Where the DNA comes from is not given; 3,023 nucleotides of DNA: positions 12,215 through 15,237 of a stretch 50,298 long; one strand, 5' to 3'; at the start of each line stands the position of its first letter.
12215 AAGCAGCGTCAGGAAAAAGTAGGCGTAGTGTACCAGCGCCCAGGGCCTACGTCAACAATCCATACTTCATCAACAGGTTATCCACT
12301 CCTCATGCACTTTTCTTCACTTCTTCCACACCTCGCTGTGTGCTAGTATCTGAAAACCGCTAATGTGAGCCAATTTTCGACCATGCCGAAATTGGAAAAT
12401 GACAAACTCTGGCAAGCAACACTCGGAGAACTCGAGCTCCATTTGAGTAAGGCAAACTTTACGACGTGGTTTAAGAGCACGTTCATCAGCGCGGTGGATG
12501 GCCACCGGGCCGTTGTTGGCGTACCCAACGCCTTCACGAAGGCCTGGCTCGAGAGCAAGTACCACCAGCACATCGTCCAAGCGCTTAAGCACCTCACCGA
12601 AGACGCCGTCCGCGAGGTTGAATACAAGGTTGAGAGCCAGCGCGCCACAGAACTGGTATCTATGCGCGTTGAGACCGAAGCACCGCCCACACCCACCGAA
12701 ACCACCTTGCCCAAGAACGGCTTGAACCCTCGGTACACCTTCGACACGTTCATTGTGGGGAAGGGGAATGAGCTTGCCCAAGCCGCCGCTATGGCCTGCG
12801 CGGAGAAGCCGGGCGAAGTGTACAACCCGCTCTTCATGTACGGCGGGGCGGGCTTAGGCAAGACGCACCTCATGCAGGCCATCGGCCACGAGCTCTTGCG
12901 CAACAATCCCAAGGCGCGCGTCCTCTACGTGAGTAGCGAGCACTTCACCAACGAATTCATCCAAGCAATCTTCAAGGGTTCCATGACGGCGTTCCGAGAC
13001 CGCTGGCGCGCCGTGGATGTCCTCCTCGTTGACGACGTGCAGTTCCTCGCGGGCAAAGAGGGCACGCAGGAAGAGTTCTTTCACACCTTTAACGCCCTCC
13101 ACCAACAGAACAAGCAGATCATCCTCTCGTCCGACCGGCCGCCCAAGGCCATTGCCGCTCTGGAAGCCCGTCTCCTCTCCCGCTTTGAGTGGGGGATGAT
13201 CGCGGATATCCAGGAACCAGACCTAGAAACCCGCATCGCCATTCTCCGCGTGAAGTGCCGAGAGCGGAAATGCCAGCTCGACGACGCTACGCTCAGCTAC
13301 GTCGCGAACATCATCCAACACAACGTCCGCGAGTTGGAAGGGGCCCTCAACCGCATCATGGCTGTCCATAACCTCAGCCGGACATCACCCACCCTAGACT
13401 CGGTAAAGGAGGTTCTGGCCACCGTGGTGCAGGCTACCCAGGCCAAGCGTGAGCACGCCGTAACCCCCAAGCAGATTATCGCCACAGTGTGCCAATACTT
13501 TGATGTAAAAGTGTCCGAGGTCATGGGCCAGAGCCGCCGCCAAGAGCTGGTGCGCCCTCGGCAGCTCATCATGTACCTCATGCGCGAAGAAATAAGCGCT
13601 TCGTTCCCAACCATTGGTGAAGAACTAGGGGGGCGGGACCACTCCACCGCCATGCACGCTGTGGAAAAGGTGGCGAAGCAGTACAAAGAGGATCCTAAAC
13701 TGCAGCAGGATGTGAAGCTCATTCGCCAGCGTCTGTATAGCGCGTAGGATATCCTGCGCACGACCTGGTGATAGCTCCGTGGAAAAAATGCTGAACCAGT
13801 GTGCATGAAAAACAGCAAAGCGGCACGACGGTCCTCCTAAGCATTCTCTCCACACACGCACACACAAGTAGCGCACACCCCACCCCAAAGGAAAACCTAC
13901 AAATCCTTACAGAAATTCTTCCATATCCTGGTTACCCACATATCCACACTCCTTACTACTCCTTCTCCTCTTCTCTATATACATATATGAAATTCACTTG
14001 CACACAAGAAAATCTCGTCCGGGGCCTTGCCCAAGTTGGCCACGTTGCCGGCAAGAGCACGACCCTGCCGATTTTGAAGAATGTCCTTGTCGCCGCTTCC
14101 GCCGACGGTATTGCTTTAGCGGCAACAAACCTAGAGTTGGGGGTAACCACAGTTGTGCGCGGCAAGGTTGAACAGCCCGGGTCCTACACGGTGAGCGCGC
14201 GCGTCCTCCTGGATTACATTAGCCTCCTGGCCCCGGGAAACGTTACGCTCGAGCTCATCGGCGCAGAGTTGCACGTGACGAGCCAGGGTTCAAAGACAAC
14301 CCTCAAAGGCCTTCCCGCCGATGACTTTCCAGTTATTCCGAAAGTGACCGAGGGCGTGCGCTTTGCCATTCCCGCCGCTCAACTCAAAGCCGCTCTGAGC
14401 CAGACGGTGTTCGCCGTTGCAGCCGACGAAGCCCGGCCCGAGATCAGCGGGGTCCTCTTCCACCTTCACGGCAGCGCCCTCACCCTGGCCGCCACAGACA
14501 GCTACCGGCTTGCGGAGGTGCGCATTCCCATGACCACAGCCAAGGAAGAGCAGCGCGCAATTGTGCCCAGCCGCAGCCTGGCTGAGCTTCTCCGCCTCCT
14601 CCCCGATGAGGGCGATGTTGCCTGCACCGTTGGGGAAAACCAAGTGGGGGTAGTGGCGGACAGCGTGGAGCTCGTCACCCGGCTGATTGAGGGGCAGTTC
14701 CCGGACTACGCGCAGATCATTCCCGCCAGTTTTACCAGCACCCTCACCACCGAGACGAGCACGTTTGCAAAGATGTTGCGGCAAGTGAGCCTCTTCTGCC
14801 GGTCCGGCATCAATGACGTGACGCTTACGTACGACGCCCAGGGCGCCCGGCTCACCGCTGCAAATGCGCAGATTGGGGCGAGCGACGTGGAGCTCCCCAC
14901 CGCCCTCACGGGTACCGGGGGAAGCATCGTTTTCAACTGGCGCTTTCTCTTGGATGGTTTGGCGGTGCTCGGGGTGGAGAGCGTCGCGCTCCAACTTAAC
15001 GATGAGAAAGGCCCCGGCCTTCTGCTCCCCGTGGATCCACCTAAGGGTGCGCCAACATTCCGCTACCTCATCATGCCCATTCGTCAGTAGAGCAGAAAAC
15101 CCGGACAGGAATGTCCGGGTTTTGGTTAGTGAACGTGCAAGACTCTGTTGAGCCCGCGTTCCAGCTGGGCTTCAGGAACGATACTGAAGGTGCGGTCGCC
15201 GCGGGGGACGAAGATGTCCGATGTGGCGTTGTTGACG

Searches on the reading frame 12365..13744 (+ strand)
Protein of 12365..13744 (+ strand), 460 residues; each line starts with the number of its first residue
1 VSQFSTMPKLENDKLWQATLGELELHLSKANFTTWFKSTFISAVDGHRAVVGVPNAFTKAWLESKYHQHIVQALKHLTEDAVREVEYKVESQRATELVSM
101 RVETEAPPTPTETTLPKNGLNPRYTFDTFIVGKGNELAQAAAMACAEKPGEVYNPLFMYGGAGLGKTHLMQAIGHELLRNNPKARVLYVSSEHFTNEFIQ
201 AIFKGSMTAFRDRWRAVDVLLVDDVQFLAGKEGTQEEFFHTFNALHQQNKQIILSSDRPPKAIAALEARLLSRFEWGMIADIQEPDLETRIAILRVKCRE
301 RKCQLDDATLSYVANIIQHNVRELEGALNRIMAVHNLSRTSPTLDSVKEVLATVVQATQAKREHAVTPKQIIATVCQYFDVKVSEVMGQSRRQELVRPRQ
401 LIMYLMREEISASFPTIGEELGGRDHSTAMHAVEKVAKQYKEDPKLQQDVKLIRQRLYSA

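Call 11: search_protein_families(library=pfam, proteins=[window:12365-13744:+], max_evalue=0.001)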
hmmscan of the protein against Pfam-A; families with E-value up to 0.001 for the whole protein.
window:12365-13744:+ (460 aa): 8 families
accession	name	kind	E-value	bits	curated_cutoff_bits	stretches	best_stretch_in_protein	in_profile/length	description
PF00308.24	Bac_DnaA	-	8.5e-71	237.8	23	1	120-280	1-161/162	Bacterial DnaA ATPAse domain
PF08299.17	Bac_DnaA_C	-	7.1e-26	90.5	31.5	1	369-436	2-69/69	Bacterial dnaA protein helix-turn-helix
PF11638.13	DnaA_N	-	7.2e-13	48.5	24.6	1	14-75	2-64/65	DnaA N-terminal domain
PF01695.23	IstB_IS21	-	3.9e-08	33.5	24.1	1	156-258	95-194/238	IstB-like ATP binding protein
PF00004.35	AAA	-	4.1e-06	27.7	21.2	1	157-274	2-127/131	ATPase family associated with various cellular activities (AAA)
PF13191.12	AAA_16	-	4.5e-06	27.7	32.6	1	131-245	3-123/167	AAA ATPase domain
PF13401.12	AAA_22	-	0.00025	21.8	27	0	157-231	9-97/130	AAA domain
PF01637.24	ATPase_2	-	0.0009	19.5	33.2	0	151-265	18-125/225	ATPase domain predominantly from Archaea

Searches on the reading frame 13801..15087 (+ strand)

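Call 11: search_protein_families(library=pfam, proteins=[window:13801-15087:+], max_evalue=0.001)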
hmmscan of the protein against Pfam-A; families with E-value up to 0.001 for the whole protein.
window:13801-15087:+ (429 aa): 3 families
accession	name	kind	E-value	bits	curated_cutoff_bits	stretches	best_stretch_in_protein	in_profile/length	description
PF00712.24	DNA_pol3_beta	-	4.1e-30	104.8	24.4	2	63-180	1-120/120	DNA polymerase III beta subunit, N-terminal domain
PF02767.21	DNA_pol3_beta_2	-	2.9e-27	95.7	27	1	190-302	2-116/116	DNA polymerase III beta subunit, central domain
PF02768.20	DNA_pol3_beta_3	-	7.8e-14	52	27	1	305-428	2-121/121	DNA polymerase III beta subunit, C-terminal domain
